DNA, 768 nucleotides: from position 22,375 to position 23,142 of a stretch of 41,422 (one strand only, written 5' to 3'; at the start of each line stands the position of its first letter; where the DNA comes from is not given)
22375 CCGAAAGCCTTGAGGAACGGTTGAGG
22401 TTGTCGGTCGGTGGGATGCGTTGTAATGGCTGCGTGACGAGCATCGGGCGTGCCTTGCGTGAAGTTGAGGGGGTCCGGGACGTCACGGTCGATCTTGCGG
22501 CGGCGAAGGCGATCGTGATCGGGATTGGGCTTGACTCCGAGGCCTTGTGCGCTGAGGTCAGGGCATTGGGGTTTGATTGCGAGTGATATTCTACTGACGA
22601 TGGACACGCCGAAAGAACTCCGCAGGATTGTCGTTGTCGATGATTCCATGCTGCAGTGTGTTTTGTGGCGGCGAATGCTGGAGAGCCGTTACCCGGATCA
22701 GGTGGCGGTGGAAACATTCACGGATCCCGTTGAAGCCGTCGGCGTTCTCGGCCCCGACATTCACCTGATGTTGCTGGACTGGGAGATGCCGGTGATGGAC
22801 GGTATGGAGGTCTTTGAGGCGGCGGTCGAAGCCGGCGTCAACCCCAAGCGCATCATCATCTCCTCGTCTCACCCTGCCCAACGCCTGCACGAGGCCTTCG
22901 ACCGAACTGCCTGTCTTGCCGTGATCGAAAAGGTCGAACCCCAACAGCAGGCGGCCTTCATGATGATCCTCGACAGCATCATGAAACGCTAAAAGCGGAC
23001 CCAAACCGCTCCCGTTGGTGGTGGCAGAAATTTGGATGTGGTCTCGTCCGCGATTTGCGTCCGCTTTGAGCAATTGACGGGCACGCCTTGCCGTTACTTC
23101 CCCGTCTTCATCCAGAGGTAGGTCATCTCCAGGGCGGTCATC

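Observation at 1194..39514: Recurrent architecture: locus-specific tandem 7-/8-nt word arrays, mostly as inverted arms, in at least ten intergenic spacers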

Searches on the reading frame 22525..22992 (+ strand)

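Call 46: search_protein_families(library=pfam, proteins=[window:22525-22992:+], max_evalue=0.01)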
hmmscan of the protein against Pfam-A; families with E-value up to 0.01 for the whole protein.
window:22525-22992:+ (155 aa): 1 family
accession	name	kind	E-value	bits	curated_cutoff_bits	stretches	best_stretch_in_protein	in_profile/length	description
PF00072.30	Response_reg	-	2.6e-11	44.1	30.2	1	35-130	1-94/111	Response regulator receiver domain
